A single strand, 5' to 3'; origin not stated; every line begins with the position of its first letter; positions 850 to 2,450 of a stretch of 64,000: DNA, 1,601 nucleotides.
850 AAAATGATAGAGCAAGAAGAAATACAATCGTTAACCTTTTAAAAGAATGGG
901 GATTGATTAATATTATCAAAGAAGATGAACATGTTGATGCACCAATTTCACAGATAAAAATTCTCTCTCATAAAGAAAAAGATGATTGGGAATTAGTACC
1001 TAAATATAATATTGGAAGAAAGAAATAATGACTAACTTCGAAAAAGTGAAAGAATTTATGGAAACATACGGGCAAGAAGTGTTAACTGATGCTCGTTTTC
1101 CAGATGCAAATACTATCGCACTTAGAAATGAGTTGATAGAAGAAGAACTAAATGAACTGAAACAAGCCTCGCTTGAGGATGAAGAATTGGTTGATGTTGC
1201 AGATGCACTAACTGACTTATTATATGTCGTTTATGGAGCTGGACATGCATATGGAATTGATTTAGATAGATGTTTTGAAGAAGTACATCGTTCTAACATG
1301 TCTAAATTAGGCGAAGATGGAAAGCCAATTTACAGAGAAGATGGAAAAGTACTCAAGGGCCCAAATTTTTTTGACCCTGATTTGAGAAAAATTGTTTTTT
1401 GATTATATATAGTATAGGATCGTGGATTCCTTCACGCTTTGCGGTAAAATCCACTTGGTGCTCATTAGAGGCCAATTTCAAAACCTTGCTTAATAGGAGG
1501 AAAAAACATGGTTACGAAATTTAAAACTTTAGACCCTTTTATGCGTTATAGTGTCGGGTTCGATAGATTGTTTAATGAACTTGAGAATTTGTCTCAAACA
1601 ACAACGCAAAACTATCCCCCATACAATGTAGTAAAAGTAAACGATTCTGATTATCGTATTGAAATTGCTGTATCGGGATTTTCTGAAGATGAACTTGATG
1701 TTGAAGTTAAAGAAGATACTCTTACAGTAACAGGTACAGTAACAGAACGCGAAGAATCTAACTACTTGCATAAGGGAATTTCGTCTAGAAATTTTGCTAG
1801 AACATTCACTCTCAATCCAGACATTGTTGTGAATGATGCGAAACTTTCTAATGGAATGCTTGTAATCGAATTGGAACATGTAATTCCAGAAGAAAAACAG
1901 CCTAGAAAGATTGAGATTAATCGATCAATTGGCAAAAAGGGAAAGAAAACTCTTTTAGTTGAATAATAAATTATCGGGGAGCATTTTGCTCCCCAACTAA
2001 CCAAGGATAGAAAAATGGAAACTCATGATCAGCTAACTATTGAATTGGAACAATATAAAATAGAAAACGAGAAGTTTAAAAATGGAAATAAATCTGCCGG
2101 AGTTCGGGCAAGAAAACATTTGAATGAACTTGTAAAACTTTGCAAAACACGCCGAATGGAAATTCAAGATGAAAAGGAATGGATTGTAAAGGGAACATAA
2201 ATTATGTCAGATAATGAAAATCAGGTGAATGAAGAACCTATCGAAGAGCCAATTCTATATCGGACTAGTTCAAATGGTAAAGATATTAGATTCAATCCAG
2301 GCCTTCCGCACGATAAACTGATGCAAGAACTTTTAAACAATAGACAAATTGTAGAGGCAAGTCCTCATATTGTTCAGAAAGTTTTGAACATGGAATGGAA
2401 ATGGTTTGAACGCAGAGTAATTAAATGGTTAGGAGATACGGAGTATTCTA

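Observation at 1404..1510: Phage-encoded ROSE-type RNA thermometer controlling hsp20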

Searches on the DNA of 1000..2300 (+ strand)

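Call 4: search_rna_families(source=window, start=1380, end=1540, threshold=evalue, max_evalue=10, show_alignments=5)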
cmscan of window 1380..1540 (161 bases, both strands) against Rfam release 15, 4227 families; matches with E-value up to 10: 5.
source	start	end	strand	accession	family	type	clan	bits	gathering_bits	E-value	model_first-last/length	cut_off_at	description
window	1388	1479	+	RF00537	snoMe28S-Am2634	Gene; snRNA; snoRNA; CD-box;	-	17.9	50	1.1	1-97/97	no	Small nucleolar RNA Me28S-Am2634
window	1483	1540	+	RF01236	snoU19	Gene; snRNA; snoRNA; HACA-box;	-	14.3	45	3.9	1-86/144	3'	Small nucleolar RNA U19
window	1455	1513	+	RF02523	ROSE_3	Cis-reg; thermoregulator;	-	14.2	43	0.88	1-69/69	no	Repression of heat shock gene expression (ROSE) element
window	1475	1504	-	RF01365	CRISPR-DR52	Gene; CRISPR;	-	13.7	50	4.5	1-37/37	no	CRISPR RNA direct repeat element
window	1445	1513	+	RF00521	SAM_alpha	Cis-reg; riboswitch;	-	13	36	0.83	1-79/79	no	Alpha-proteobacteria SAM riboswitch aptamer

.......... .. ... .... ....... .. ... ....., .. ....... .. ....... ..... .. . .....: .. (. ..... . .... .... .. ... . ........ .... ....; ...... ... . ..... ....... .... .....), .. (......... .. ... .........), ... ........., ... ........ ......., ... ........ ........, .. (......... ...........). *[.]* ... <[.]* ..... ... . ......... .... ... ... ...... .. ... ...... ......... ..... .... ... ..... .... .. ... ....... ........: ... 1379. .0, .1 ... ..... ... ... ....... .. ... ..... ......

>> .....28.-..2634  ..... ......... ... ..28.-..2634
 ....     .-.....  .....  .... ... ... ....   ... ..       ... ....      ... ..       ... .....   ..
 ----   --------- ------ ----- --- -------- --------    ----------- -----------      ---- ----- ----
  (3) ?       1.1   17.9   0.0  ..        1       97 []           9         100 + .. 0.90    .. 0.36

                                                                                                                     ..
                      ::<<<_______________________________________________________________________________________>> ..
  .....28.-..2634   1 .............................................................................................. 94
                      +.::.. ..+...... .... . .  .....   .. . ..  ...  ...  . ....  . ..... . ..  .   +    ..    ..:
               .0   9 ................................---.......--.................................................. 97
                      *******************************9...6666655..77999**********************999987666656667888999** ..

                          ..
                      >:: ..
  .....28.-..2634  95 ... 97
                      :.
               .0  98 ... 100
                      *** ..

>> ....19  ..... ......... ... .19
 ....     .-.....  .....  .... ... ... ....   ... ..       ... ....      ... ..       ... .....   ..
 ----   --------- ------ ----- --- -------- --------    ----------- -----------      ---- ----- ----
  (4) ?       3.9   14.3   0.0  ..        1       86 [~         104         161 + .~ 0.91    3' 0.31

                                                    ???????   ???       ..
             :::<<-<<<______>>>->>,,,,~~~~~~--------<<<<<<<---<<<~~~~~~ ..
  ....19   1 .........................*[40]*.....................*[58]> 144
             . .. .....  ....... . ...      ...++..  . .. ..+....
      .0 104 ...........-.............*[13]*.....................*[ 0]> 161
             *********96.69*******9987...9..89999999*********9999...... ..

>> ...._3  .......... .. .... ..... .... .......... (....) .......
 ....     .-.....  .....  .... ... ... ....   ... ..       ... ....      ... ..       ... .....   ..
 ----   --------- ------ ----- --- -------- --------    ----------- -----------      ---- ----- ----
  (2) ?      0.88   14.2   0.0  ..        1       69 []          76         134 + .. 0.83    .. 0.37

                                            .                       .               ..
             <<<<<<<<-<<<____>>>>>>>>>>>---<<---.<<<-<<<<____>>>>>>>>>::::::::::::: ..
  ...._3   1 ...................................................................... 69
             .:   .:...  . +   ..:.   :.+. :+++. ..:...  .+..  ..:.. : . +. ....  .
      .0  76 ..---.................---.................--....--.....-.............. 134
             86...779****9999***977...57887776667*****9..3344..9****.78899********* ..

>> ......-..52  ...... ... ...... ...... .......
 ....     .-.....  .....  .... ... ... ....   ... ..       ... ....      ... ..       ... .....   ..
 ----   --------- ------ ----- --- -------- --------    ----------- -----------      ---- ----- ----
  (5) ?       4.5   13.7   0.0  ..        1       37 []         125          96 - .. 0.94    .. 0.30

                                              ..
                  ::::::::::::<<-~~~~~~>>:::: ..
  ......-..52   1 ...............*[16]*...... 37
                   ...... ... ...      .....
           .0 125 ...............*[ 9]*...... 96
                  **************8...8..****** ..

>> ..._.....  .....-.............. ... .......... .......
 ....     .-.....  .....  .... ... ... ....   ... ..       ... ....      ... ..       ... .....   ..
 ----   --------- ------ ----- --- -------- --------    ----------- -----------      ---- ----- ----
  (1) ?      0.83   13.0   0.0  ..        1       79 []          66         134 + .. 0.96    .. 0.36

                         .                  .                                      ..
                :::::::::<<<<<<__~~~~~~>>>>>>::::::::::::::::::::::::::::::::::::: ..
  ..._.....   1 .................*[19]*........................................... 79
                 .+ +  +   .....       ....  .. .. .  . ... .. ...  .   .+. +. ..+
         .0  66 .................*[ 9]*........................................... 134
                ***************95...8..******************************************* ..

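Call 7: search_dna_similar(query=window:1000-2300:+, collection=phages, mode=distant, max_rows=40)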
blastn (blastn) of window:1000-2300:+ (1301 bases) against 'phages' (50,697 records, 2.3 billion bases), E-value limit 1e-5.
Records with a match: 3; places in all: 3; records where one place covers at least 80% of the query: 0.
Best place of each record, by identity: 60-80% 3.
By first word of the organism name: Tenacibaculum 2; Sinorhizobium 1.
By host as written in the record: Tenacibaculum geojense 1; Tenacibaculum sp. 1; Sinorhizobium meliloti 1021 1.
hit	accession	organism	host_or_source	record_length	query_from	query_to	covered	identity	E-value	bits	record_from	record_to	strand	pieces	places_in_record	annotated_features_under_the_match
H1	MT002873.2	Tenacibaculum phage JQ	Tenacibaculum geojense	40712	264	394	10%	72.0%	4e-7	64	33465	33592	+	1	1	nucleoside triphosphate pyrophosphohydrolase family protein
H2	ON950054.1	Tenacibaculum phage Larrie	Tenacibaculum sp.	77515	267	394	10%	71.3%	5e-6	60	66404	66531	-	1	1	NTP-PPase-like protein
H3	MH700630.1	Sinorhizobium phage phiM6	Sinorhizobium meliloti 1021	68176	268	368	8%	76.5%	2e-10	73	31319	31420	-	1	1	putative phosphoribosyl-ATP pyrophosphohydrolase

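Call 17: search_rna_families(sources=[L001, L004, L010, L012, L026, L027, L028, L029, L031, L032, L035, L042, L043, L047, L059, L068, L072, L077, L078, L080], threshold=evalue, max_evalue=10, show_alignments=4)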
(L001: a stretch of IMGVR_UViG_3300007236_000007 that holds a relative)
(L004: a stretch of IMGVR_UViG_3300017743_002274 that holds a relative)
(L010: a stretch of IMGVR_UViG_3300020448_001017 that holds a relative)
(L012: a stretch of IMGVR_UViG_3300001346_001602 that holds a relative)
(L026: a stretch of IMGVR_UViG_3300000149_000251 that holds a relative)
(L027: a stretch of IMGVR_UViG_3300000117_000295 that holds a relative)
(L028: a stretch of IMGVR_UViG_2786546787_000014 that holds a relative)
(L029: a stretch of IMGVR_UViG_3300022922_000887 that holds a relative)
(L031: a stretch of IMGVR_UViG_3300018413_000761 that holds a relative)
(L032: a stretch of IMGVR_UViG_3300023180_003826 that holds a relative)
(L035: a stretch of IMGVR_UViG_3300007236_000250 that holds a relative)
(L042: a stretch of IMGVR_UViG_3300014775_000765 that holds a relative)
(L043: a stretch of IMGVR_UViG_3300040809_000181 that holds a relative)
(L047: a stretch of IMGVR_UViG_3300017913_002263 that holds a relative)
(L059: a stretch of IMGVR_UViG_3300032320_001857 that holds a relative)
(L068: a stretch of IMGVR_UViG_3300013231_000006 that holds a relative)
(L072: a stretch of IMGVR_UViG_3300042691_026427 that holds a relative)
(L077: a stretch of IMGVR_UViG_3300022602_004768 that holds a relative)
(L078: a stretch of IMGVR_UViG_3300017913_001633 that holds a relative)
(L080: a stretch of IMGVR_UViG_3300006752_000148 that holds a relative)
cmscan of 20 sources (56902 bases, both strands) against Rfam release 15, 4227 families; matches with E-value up to 10: 14.
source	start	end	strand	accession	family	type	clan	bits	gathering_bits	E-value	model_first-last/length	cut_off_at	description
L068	11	73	+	RF02523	ROSE_3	Cis-reg; thermoregulator;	-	32.5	43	0.0068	1-69/69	no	Repression of heat shock gene expression (ROSE) element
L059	1444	1506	+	RF02523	ROSE_3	Cis-reg; thermoregulator;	-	32.3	43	0.0077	1-69/69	no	Repression of heat shock gene expression (ROSE) element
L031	1407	1470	+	RF02523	ROSE_3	Cis-reg; thermoregulator;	-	29.2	43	0.049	1-69/69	no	Repression of heat shock gene expression (ROSE) element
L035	1391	1458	+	RF02523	ROSE_3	Cis-reg; thermoregulator;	-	27.3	43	0.14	1-69/69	no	Repression of heat shock gene expression (ROSE) element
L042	2153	2213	+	RF02057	STnc40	Gene; sRNA;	-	25.6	45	3.4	1-70/70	no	Salmonella enterica sRNA STnc40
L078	916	1010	+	RF01808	MicX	Gene; sRNA;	-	24.6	75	0.25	1-194/194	no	MicX Vibrio cholerae sRNA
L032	2866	2940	+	RF01426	snoR126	Gene; snRNA; snoRNA; CD-box;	-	24.2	39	4.8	1-101/101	no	small nucleolar RNA snoR126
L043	1054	1106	+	RF00249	mir-46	Gene; miRNA;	-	24.1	44.7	1.9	1-85/85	no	mir-46/mir-47/mir-281 microRNA precursor family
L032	1873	1925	+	RF00249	mir-46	Gene; miRNA;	-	23.5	44.7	2.7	1-85/85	no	mir-46/mir-47/mir-281 microRNA precursor family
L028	1442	1506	+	RF02523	ROSE_3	Cis-reg; thermoregulator;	-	23.4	43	1.4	1-69/69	no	Repression of heat shock gene expression (ROSE) element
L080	1400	1464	+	RF02523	ROSE_3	Cis-reg; thermoregulator;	-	22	43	3.2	1-69/69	no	Repression of heat shock gene expression (ROSE) element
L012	1704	1788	+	RF03503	mir-547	Gene; miRNA;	-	21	90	5.7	1-78/78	no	mir-547 microRNA precursor family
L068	1642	1693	-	RF01129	sR44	Gene; snRNA; snoRNA; CD-box;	-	18.9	45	2.8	1-55/55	no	Small nucleolar RNA sR44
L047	2518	2631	+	RF03120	Sarbecovirus-5UTR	Cis-reg;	CL00116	16.5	150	1.7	1-298/298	no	Sarbecovirus 5'UTR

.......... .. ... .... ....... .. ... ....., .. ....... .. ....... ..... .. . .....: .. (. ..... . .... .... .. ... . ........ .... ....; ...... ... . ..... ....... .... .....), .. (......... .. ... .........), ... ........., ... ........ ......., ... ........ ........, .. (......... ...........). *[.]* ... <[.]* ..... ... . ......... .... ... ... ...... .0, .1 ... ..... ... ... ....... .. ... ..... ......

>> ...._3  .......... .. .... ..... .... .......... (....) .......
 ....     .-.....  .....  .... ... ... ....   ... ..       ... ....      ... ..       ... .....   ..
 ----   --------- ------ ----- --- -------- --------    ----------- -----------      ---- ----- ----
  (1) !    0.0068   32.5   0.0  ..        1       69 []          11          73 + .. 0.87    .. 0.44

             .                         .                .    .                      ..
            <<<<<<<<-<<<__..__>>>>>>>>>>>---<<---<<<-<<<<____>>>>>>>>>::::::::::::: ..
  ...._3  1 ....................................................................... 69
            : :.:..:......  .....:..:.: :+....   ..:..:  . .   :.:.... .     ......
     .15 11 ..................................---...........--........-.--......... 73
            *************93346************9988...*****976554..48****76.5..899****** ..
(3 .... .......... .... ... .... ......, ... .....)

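Call 26: build_rna_model(alignment_id=A3, structure=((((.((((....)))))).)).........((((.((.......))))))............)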
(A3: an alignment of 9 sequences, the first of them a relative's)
Model R1 built from alignment A3 (9 sequences, 63 columns); structure: as given.
model positions 56; base pairs 14; branch points 1; effective number of sequences 2.87; information 0.993 bits per position. Calibrated on 0.2 Mb of random sequence (short: E-values are rough).
structure used (alignment columns):
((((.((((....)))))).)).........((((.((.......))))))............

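Call 27: search_with_rna_model(model_id=R1, sources=[window, L002, L008, L010, L011, L014, L015, L026, L027, L028, L029, L030, L032, L033, L034, L035, L036, L037, L038, L040, L042, L043, L044, L045, L047, L048, L049, L056, L057, L059, L060, L062, L066, L067, L068, L069, L072, L073, L074, L075, L076, L077, L078, L079, L080], max_evalue=10, make_alignment=true)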
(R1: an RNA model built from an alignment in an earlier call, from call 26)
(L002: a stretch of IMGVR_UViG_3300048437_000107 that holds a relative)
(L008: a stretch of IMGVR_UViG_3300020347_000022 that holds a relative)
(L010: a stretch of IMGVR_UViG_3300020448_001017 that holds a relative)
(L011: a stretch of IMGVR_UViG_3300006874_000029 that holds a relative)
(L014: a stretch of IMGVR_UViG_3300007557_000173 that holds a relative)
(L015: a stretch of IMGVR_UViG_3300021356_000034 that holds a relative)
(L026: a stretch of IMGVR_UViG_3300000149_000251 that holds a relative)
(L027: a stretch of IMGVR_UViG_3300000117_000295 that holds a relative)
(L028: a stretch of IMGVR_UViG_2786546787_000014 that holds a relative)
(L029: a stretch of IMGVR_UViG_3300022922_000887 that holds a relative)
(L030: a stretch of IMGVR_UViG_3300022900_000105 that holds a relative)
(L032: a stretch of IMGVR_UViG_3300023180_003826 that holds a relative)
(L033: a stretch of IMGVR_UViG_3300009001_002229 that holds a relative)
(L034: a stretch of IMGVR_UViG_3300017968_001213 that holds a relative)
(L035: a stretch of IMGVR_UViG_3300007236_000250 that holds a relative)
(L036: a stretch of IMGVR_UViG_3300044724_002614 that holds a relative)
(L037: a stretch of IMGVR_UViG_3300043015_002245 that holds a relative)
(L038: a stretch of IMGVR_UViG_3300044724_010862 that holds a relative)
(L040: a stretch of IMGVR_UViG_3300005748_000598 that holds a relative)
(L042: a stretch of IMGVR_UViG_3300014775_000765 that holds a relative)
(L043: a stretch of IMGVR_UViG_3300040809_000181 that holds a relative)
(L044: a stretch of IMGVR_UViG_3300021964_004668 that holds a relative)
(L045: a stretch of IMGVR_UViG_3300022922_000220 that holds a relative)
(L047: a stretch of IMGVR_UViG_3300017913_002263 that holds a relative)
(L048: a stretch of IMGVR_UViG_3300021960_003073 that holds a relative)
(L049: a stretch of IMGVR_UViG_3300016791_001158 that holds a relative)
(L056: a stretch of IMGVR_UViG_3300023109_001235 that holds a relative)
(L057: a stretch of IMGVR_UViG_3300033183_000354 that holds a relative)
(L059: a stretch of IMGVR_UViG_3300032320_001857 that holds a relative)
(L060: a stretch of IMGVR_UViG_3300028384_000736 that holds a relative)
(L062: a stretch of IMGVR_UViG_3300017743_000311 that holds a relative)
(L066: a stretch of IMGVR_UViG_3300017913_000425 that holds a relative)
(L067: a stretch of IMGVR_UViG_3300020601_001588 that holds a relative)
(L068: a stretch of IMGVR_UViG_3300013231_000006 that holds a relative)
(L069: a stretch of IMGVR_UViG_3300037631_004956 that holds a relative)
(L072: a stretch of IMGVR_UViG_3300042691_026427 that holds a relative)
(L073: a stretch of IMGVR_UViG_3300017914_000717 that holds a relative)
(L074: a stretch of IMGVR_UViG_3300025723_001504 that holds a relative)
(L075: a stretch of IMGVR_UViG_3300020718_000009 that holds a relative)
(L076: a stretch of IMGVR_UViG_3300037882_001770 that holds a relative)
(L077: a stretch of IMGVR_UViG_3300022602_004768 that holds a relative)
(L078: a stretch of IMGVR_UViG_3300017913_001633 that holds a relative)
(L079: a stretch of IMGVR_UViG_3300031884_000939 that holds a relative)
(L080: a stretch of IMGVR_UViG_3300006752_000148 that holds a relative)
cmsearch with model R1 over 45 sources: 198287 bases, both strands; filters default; matches with E-value up to 10: 46.
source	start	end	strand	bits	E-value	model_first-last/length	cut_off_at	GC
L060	1412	1467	+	84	3.8e-17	1-56/56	no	0.45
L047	798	853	+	83.7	4.5e-17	1-56/56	no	0.46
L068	15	70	+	83.7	4.5e-17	1-56/56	no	0.46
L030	1411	1467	+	82.8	7.3e-17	1-56/56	no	0.42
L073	196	252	+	81.2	1.8e-16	1-56/56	no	0.47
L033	1412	1467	+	76.2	2.6e-15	1-56/56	no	0.41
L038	1412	1467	+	76.2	2.6e-15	1-56/56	no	0.41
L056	1411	1467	+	72.9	1.6e-14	1-56/56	no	0.44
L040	1411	1467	+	72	2.5e-14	1-56/56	no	0.44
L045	1411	1467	+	72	2.5e-14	1-56/56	no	0.44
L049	638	694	+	72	2.5e-14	1-56/56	no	0.44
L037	1411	1467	+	72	2.6e-14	1-56/56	no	0.44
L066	1413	1470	+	59.7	1.9e-11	1-56/56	no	0.5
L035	1395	1455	+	57.6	5.8e-11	1-56/56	no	0.39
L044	1395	1455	+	51.9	1.3e-09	1-56/56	no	0.43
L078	34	90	+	44.7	6.3e-08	1-56/56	no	0.47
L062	1393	1455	+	40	7.8e-07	1-56/56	no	0.37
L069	121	183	+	39.8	8.5e-07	1-56/56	no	0.37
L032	985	1038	+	34.6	1.5e-05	1-56/56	no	0.48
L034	1414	1467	+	34.6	1.5e-05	1-56/56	no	0.48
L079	1448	1503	+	33.6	2.5e-05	1-56/56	no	0.45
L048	1410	1467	+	31.7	7e-05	1-56/56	no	0.43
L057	1413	1467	+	31.5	7.5e-05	1-56/56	no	0.44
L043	163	216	+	26.9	0.00093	1-56/56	no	0.52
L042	1410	1467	+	25.1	0.0025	1-56/56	no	0.43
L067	1417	1467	+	24.4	0.0036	1-56/56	no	0.49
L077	1445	1503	+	24.3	0.0037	1-56/56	no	0.42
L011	1442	1494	+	24.1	0.0041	1-56/56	no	0.38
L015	1442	1494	+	24.1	0.0041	1-56/56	no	0.38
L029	1449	1503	+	23.5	0.0059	1-56/56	no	0.25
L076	1444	1503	+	21.8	0.014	1-56/56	no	0.43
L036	1414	1467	+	21.3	0.019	1-56/56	no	0.54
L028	1447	1503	+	20.1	0.035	1-56/56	no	0.33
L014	1441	1494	+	20.1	0.036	1-56/56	no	0.37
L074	1446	1503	+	17.5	0.14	1-56/56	no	0.47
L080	1404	1461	+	17.1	0.18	1-56/56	no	0.48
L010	1448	1503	+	16.5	0.26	1-56/56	no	0.41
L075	1449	1503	+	14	0.96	1-56/56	no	0.44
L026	1020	1074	+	13.6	1.2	1-56/56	no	0.44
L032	1006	1041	-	13.3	1.4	1-56/56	no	0.33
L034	1435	1470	-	13.3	1.4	1-56/56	no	0.33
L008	1449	1503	+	13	1.6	1-56/56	no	0.4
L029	2696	2778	-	12.5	2.1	1-56/56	no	0.31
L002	1448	1503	+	12.2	2.5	1-56/56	no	0.39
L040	530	588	+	11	4.9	1-56/56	no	0.32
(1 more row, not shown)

Alignment A4: 46 matches aligned to the model, 115 columns, each read 5' to 3' on its own strand. Consensus structure (alignment columns), stored with it:
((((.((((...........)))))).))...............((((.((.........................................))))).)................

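Call 29: search_with_rna_model(model_id=R1, sources=[window, L002, L008, L010, L011, L014, L015, L026, L027, L028, L029, L030, L032, L033, L034, L035, L036, L037, L038, L040, L042, L043, L044, L045, L047, L048, L049, L056, L057, L059, L060, L062, L066, L067, L068, L069, L072, L073, L074, L075, L076, L077, L078, L079, L080], max_evalue=1.3, make_alignment=true)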
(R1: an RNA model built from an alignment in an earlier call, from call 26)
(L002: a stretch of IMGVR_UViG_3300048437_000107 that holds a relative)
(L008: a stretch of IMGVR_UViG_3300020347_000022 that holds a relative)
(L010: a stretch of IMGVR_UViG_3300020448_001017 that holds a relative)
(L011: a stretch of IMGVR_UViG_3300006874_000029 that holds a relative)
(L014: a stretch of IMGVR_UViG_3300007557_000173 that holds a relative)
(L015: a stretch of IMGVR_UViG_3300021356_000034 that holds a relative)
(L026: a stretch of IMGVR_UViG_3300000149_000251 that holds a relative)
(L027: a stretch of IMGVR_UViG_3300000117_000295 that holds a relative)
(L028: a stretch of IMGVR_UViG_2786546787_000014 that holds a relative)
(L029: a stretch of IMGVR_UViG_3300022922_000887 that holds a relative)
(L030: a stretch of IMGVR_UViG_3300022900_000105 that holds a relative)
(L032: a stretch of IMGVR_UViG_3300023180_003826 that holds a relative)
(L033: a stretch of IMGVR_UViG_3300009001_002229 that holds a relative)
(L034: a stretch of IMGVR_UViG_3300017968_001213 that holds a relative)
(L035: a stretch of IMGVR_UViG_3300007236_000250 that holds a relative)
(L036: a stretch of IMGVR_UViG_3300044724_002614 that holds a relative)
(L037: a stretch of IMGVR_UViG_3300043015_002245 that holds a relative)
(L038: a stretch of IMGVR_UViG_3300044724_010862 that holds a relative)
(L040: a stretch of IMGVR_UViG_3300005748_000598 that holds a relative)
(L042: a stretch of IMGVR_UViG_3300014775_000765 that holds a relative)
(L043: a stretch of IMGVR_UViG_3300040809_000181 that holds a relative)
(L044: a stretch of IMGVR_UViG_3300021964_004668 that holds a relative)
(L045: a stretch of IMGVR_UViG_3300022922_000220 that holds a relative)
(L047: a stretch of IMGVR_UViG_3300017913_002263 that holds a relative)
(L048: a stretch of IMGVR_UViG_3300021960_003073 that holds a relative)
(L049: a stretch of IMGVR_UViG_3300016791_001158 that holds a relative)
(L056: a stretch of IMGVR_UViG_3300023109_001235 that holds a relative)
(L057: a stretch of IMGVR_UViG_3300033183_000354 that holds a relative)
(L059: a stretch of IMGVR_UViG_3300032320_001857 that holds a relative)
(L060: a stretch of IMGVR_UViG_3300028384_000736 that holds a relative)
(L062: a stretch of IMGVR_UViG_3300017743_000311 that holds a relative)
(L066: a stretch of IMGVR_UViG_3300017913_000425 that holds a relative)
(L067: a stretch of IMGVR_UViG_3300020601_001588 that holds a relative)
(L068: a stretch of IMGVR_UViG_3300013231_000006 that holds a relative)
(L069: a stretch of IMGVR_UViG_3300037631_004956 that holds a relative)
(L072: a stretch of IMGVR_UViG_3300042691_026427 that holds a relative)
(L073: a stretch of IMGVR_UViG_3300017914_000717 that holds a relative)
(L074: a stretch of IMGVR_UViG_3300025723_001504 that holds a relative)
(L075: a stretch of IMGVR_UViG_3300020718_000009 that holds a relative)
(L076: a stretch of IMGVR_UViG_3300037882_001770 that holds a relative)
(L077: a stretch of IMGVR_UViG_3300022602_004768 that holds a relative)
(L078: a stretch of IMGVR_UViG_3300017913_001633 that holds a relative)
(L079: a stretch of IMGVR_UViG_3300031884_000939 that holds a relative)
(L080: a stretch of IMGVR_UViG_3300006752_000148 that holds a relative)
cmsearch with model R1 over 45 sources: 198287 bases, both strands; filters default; matches with E-value up to 1.3: 40.
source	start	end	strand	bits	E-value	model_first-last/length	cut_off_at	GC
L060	1412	1467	+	84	3.8e-17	1-56/56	no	0.45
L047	798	853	+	83.7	4.5e-17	1-56/56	no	0.46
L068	15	70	+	83.7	4.5e-17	1-56/56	no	0.46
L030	1411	1467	+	82.8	7.3e-17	1-56/56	no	0.42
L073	196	252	+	81.2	1.8e-16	1-56/56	no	0.47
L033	1412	1467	+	76.2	2.6e-15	1-56/56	no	0.41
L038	1412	1467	+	76.2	2.6e-15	1-56/56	no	0.41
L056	1411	1467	+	72.9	1.6e-14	1-56/56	no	0.44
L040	1411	1467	+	72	2.5e-14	1-56/56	no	0.44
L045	1411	1467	+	72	2.5e-14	1-56/56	no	0.44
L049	638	694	+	72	2.5e-14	1-56/56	no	0.44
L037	1411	1467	+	72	2.6e-14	1-56/56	no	0.44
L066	1413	1470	+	59.7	1.9e-11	1-56/56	no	0.5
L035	1395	1455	+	57.6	5.8e-11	1-56/56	no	0.39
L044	1395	1455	+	51.9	1.3e-09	1-56/56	no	0.43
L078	34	90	+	44.7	6.3e-08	1-56/56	no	0.47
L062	1393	1455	+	40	7.8e-07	1-56/56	no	0.37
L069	121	183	+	39.8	8.5e-07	1-56/56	no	0.37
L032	985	1038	+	34.6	1.5e-05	1-56/56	no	0.48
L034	1414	1467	+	34.6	1.5e-05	1-56/56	no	0.48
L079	1448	1503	+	33.6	2.5e-05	1-56/56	no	0.45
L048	1410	1467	+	31.7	7e-05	1-56/56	no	0.43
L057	1413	1467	+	31.5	7.5e-05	1-56/56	no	0.44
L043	163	216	+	26.9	0.00093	1-56/56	no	0.52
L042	1410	1467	+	25.1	0.0025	1-56/56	no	0.43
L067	1417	1467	+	24.4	0.0036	1-56/56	no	0.49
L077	1445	1503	+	24.3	0.0037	1-56/56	no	0.42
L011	1442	1494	+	24.1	0.0041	1-56/56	no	0.38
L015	1442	1494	+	24.1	0.0041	1-56/56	no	0.38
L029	1449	1503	+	23.5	0.0059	1-56/56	no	0.25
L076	1444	1503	+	21.8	0.014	1-56/56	no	0.43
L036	1414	1467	+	21.3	0.019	1-56/56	no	0.54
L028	1447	1503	+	20.1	0.035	1-56/56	no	0.33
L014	1441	1494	+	20.1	0.036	1-56/56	no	0.37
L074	1446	1503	+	17.5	0.14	1-56/56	no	0.47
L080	1404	1461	+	17.1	0.18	1-56/56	no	0.48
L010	1448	1503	+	16.5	0.26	1-56/56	no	0.41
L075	1449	1503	+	14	0.96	1-56/56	no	0.44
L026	1020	1074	+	13.6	1.2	1-56/56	no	0.44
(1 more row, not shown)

Alignment A5: 40 matches aligned to the model, 83 columns, each read 5' to 3' on its own strand. Consensus structure (alignment columns), stored with it:
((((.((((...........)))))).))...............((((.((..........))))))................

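Call 31: build_rna_model(alignment_id=A5)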
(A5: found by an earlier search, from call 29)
Model R2 built from alignment A5 (40 sequences, 83 columns); structure: stored with the alignment.
model positions 57; base pairs 14; branch points 1; effective number of sequences 9.77; information 0.977 bits per position. Calibrated on 0.2 Mb of random sequence (short: E-values are rough).
structure used (alignment columns):
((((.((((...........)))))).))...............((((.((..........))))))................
